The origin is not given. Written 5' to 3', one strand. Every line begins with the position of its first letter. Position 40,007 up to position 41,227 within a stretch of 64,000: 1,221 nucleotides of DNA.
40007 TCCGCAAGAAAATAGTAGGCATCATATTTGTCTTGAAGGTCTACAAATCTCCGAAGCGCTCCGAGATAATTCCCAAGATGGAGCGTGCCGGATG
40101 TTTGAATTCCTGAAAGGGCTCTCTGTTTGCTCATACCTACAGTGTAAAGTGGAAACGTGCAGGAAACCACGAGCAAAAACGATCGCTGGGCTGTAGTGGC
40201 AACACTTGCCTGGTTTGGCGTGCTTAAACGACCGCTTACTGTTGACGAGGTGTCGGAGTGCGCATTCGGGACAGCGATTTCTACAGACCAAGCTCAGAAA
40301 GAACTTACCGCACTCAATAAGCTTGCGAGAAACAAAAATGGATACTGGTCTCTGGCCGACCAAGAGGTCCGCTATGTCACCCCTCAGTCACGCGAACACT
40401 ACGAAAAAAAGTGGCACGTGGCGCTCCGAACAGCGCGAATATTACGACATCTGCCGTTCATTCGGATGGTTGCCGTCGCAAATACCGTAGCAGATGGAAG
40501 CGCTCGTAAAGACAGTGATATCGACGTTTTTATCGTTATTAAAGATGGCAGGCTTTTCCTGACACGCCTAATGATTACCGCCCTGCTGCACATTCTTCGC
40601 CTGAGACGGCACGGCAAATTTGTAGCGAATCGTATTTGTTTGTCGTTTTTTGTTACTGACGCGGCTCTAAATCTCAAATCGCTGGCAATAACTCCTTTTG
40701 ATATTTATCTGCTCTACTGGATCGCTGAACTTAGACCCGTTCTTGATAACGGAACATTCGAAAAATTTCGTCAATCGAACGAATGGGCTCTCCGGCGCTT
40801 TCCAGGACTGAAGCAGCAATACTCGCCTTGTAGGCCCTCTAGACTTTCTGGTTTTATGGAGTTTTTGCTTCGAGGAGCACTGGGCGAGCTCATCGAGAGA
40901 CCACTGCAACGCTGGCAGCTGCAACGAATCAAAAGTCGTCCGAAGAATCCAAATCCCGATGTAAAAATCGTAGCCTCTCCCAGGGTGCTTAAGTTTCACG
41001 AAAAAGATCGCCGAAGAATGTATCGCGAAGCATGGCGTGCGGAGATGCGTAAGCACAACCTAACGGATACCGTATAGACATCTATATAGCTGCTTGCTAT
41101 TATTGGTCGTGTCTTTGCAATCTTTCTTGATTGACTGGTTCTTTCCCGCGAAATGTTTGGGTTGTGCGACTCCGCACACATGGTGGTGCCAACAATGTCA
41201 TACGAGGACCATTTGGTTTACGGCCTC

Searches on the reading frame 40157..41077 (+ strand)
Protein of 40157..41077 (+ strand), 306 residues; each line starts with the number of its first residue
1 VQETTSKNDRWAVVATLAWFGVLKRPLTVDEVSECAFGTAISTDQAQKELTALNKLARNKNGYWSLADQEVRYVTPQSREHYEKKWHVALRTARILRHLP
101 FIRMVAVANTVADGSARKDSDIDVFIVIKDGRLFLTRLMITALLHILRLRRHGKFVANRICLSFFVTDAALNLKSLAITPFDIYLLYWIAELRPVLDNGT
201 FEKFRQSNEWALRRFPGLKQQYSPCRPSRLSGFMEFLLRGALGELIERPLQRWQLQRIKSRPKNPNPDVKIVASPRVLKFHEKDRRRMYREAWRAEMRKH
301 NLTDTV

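Call 3: search_protein_families(library=pfam, proteins=[window:40157-41077:+], max_evalue=1)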
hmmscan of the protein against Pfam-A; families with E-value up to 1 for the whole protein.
window:40157-41077:+ (306 aa): 2 families
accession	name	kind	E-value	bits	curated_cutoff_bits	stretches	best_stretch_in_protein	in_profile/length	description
PF18765.7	Polbeta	-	0.0062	17.1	26.9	1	102-151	13-62/93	Polymerase beta, Nucleotidyltransferase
PF01909.29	NTP_transf_2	-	0.016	16.1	21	1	112-132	24-46/93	Nucleotidyltransferase domain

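Call 4: search_protein_families(library=ncbifam, proteins=[window:40157-41077:+], max_evalue=1)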
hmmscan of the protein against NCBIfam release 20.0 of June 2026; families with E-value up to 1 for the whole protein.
window:40157-41077:+ (306 aa): 1 family
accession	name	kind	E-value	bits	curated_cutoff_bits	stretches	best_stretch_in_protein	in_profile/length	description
NF047752.1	MntA_antitoxin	equivalog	0.16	11.8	60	1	111-144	16-49/106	type VII toxin-antitoxin system MntA family adenylyltransferase antitoxin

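Call 5: find_homologous_proteins(query=window:40157-41077:+)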
Query window:40157-41077:+ (306 aa): 53 proteins with E <= 0.001 among 1275 candidates.
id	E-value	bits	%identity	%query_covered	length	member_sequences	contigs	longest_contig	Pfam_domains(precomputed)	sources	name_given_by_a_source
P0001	1.1e-203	693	100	100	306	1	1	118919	-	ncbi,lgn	-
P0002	3.4e-145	501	72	100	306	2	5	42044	-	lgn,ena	-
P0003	1.5e-144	499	71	99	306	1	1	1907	-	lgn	-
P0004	9.4e-84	299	49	98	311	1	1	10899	-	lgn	-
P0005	3.4e-82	294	50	94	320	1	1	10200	-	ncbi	-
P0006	3.2e-81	291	47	98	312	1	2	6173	-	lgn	-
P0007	1.1e-80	289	48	94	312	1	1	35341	-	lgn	-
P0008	2.1e-79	285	46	95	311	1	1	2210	-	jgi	jgi:hypothetical protein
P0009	2.9e-79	285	46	97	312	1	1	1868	-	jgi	jgi:hypothetical protein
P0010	3.6e-78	281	47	95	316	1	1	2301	-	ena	-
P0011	5.3e-77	277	47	94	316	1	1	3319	-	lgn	-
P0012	8.6e-76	273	44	97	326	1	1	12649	-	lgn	-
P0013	1.1e-75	273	47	94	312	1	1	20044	-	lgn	-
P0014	4.9e-75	271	45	94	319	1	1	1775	-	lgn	-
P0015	1.7e-73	266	43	94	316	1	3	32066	-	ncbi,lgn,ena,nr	ncbi:hypothetical protein EXS54_01590 [Patescibacteria group bacterium]|nr:hypothetical protein [Pat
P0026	3.5e-65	239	43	94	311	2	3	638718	-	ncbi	ncbi:MAG: hypothetical protein WD603_02120 [Patescibacteria group bacterium]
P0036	4.1e-44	169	35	95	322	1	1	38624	-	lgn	-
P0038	8.1e-42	162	34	94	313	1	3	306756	-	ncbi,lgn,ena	-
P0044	1.8e-38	151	29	95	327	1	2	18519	-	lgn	-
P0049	2.7e-30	124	32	74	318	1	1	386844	-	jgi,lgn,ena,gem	-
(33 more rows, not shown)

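Call 6: search_solved_structures(query=window:40157-41077:+, max_evalue=10, show_alignments=2)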
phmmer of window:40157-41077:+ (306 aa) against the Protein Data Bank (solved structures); distinct sequences matched with E-value up to 10: 1.
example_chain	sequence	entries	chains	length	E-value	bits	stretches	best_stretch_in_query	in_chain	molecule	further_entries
1wot_A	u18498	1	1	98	0.011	18.5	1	105-142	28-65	PUTATIVE MINIMAL NUCLEOTIDYLTRANSFERASE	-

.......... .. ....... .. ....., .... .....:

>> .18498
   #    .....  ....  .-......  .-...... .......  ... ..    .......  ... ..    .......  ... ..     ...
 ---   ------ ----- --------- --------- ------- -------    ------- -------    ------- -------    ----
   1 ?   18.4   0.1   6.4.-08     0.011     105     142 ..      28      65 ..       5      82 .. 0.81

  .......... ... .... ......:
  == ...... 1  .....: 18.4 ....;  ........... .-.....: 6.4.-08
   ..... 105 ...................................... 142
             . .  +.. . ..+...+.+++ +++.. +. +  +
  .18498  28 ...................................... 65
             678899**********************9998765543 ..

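Call 8: search_solved_structures(query=A1, max_evalue=10, show_alignments=3)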
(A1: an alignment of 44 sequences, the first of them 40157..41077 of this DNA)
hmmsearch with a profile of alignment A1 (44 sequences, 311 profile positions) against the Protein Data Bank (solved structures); distinct sequences matched with E-value up to 10: 2.
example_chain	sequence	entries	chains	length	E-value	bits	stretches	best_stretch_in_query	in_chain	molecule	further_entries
1wot_A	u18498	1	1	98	0.042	16.5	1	105-150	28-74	PUTATIVE MINIMAL NUCLEOTIDYLTRANSFERASE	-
3nku_A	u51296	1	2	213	1.6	11.4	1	104-130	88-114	DrrA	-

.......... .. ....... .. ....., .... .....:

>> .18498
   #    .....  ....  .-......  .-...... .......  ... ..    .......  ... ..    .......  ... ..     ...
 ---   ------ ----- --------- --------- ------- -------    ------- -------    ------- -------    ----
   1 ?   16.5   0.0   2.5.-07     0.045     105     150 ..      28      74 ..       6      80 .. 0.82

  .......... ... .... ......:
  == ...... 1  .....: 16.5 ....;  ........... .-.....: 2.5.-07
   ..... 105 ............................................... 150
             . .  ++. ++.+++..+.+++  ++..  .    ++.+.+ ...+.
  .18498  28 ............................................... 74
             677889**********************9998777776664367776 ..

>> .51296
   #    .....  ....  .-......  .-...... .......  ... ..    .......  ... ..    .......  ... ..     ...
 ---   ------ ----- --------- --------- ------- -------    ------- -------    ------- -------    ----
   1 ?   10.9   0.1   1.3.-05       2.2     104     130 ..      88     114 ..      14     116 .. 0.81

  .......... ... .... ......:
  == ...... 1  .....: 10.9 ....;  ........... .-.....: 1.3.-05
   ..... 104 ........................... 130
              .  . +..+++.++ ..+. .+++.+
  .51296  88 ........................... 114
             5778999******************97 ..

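Call 11: find_encoding_contigs(protein=P0026, flank=5000, max_places=2)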
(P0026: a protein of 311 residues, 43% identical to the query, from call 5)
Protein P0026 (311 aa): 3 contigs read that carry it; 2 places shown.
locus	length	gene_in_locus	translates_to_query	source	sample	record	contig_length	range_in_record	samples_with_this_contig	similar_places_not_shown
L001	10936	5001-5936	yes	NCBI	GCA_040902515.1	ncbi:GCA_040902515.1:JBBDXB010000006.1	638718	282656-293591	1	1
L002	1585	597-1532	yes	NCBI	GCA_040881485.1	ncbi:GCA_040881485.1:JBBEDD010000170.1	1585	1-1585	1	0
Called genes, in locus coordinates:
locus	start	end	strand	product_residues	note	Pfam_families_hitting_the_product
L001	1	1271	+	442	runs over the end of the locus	PF02878:PGM_PMM_I, PF02879:PGM_PMM_II, PF02880:PGM_PMM_III, PF00408:PGM_PMM_IV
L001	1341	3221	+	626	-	PF19291:TREH_N, PF00723:Glyco_hydro_15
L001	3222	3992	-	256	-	PF03372:Exo_endo_phos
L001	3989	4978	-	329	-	PF00579:tRNA-synt_1b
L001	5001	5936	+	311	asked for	-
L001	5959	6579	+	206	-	PF00156:Pribosyltran (weak)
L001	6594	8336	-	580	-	PF12229:PG_binding_4, PF04294:VanW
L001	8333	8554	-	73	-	-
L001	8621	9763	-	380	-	PF13439:Glyco_transf_4, PF13579:Glyco_trans_4_4 (weak), PF20706:GT4-conflict, PF00534:Glycos_transf_1, PF13524:Glyco_trans_1_2, PF13692:Glyco_trans_1_4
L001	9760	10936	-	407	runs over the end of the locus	PF04932:Wzy_C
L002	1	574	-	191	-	PF00579:tRNA-synt_1b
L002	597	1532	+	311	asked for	-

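Call 12: find_encoding_contigs(protein=P0038, flank=5000, max_places=2)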
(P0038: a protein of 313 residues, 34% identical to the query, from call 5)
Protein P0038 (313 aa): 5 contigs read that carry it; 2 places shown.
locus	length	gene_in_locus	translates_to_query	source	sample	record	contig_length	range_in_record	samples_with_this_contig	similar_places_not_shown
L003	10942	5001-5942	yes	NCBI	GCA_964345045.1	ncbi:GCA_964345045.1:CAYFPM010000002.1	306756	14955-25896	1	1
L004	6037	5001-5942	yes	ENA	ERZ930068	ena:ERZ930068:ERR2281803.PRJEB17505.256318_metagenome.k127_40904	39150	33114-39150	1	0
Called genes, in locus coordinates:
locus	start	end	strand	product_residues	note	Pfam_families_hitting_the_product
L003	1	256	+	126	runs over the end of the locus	PF02021:UPF0102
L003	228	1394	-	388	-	PF07907:YibE_F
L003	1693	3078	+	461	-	PF08529:NusA_N, PF00013:KH_1 (faint), PF00575:S1 (weak), PF13184:KH_NusA_1st, PF07650:KH_2 (faint), PF26594:KH_NusA_2nd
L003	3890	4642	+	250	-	PF02096:60KD_IMP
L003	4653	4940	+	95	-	PF05239:PRC (weak)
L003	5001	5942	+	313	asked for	-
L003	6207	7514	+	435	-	PF04932:Wzy_C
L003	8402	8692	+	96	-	PF00166:Cpn10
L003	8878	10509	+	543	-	PF00118:Cpn60_TCP1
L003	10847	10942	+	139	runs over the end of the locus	-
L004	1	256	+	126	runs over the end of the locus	PF02021:UPF0102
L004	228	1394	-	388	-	PF07907:YibE_F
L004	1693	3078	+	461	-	PF08529:NusA_N, PF00013:KH_1 (faint), PF00575:S1 (weak), PF13184:KH_NusA_1st, PF07650:KH_2 (faint), PF26594:KH_NusA_2nd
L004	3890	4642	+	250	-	PF02096:60KD_IMP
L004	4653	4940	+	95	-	PF05239:PRC (weak)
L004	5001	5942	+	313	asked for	-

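Call 13: find_encoding_contigs(protein=P0049, flank=5000, max_places=2)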
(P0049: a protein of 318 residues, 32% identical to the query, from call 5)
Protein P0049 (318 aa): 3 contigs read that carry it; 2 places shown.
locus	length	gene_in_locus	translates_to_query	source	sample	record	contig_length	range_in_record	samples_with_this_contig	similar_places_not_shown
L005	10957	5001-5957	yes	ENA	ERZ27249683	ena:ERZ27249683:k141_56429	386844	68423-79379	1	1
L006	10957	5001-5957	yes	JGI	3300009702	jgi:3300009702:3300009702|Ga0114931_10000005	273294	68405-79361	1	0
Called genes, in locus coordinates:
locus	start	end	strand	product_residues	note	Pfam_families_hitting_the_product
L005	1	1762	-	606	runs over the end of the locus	PF01541:GIY-YIG, PF27096:UvrC_M, PF02151:UVR, PF22920:UvrC_RNaseH, PF08459:UvrC_RNaseH_dom, PF12826:HHH_2 (faint), PF14520:HHH_5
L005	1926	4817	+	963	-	PF00005:ABC_tran (faint), PF02463:SMC_N (faint), PF03193:RsgA_GTPase (faint), PF13173:AAA_14 (faint), PF13191:AAA_16 (faint), PF13304:AAA_21 (faint), PF17760:UvrA_inter, PF17755:UvrA_DNA-bind, +4 more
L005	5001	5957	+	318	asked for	-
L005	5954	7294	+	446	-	PF04932:Wzy_C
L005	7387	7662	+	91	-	PF00166:Cpn10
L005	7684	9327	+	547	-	PF00118:Cpn60_TCP1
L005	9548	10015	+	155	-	-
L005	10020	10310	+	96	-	PF09685:MamF_MmsF (weak)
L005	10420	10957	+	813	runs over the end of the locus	PF01326:PPDK_N, PF00391:PEP-utilizers, PF02896:PEP-utilizers_C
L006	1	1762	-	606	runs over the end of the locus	PF01541:GIY-YIG, PF27096:UvrC_M, PF02151:UVR, PF22920:UvrC_RNaseH, PF08459:UvrC_RNaseH_dom, PF12826:HHH_2 (faint), PF14520:HHH_5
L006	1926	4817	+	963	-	PF00005:ABC_tran (faint), PF02463:SMC_N (faint), PF03193:RsgA_GTPase (faint), PF13173:AAA_14 (faint), PF13191:AAA_16 (faint), PF13238:AAA_18 (faint), PF17760:UvrA_inter, PF17755:UvrA_DNA-bind, +5 more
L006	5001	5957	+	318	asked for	-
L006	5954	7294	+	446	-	PF04932:Wzy_C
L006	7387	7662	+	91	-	PF00166:Cpn10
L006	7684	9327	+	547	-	PF00118:Cpn60_TCP1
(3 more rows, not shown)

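Call 15: find_encoding_contigs(protein=P0036, flank=5000, max_places=1)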
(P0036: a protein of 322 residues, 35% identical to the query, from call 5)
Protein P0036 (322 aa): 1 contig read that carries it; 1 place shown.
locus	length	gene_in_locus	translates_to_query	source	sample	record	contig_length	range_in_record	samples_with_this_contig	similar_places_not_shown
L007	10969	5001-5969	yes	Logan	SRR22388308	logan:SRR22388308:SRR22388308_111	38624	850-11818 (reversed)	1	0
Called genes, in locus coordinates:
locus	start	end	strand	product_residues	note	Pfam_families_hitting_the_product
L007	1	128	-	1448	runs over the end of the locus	PF22148:Fervidolysin_NPro-like (faint), PF00082:Peptidase_S8, PF01839:FG-GAP (faint), PF02369:Big_1 (weak), PF13517:FG-GAP_3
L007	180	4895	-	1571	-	-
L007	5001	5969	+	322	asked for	-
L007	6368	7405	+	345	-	-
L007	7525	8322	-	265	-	PF03372:Exo_endo_phos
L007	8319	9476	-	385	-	PF00365:PFK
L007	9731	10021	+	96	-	PF00166:Cpn10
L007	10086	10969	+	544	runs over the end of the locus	PF00118:Cpn60_TCP1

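Call 16: find_encoding_contigs(protein=P0044, flank=5000, max_places=1)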
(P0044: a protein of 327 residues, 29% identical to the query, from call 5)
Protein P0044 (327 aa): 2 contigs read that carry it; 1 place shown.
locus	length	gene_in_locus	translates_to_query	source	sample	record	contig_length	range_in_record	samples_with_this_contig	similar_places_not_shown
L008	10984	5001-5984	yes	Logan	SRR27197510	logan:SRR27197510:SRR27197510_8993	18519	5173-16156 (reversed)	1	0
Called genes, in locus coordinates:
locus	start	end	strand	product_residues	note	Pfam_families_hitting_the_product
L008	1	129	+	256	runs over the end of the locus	PF02096:60KD_IMP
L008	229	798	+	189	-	-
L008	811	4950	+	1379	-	PF01551:Peptidase_M23 (weak), PF00932:LTD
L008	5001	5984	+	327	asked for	-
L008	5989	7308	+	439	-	PF04932:Wzy_C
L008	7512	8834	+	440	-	PF01336:tRNA_anti-codon, PF00152:tRNA-synt_2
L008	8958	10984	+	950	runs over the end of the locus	-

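Call 18: predict_structure(alignment_id=A1)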
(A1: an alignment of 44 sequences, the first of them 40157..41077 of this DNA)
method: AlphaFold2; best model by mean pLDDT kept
length: 306 residues; sequences in the alignment: 44
mean_pLDDT: 93.7   pTM: 0.91
mean pLDDT of the five models: 93.7, 93.7, 93.6, 93.2, 92.6
residues with pLDDT >= 90: 265; 70-90: 32; 50-70: 6; < 50: 3
segments of 3 or more residues with pLDDT < 50: 1-3
pLDDT, mean of each block of 10 residues (from residue 1): 66 97 97 96 97 96 97 95 97 98 97 93 98 98 98 95 97 94 95 98 98 93 94 97 97 95 78 94 86 94 72
secondary structure, 60 per line:
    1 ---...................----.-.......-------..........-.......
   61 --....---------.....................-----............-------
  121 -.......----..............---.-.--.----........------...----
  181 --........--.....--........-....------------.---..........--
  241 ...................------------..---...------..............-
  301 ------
elements in order: H4-22 H29-35 H43-52 E57-60 E63-66 H76-96 E102-108 H109-113 E122-128 H133-146 E160-167 H183-190 E193-197 H200-207 H209-212 H229-238 H241-259 E277-279 H286-299

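Call 20: search_protein_representatives(alignment_id=A1)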
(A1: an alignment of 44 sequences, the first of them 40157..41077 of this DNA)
Query: 44 sequences, 311 profile positions. Proteins with E-value up to 0.001 (for the whole library): 6476; up to 1e-10: 5415; up to 1e-30: 3061. The best 150 are listed.
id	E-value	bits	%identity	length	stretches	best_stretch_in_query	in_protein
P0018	4.6e-114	397.5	-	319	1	3-310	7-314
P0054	6.8e-108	377.2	-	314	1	4-307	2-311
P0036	8.5e-105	367.1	-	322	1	4-306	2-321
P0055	3.9e-103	361.6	-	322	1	2-308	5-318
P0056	6.5e-103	360.9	-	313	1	6-307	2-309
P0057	1.9e-101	356.0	-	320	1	4-308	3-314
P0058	2.7e-101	355.5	-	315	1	4-309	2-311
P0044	6.1e-100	351.1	-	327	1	5-308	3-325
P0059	2.5e-98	345.8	-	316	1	6-308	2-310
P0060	5.3e-98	344.7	-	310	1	5-306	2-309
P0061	3.1e-97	342.2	-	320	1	5-310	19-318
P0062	3.4e-97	342.1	-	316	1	4-306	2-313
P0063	3.6e-97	342.0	-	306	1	5-305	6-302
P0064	4.8e-97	341.6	-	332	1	6-307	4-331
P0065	6.9e-97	341.1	-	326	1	5-308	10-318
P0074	1.4e-94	333.4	-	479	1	9-304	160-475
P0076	3.0e-94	332.4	-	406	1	4-303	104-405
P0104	2.4e-91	322.9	-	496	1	4-304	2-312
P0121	5.0e-90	318.6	-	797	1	4-307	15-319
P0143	2.7e-88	312.8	-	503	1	4-302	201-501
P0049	2.9e-88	312.8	-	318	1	4-308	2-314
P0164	6.5e-87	308.3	-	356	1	9-306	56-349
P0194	6.6e-85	301.7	-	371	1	5-308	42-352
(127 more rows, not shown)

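Call 22: search_protein_families(library=pfam, proteins=[P0074, P0076, P0104, P0121, P0143, P0164, P0194], max_evalue=0.01)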
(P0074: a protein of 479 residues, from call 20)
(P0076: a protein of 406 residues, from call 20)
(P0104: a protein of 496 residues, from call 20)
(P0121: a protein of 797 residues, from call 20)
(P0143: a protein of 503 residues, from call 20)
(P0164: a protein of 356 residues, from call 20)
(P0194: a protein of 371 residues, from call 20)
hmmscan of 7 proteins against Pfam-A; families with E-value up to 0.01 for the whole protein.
P0074 (479 aa): 0 families

P0076 (406 aa): 0 families

P0104 (496 aa): 1 family
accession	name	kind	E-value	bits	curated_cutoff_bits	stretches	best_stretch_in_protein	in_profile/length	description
PF00293.34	NUDIX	-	3e-19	69.8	21.1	1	347-480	2-132/134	NUDIX domain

P0121 (797 aa): 1 family
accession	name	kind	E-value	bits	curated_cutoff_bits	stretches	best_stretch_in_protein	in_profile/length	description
PF04932.20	Wzy_C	-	3.7e-15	56.4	31.7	1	585-728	6-149/149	O-Antigen ligase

P0143 (503 aa): 1 family
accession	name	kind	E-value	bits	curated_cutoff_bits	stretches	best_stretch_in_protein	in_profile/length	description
PF06094.17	GGACT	-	4.5e-06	27.7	22.8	1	5-110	1-104/120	Gamma-glutamyl cyclotransferase, AIG2-like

P0164 (356 aa): 0 families

P0194 (371 aa): 0 families
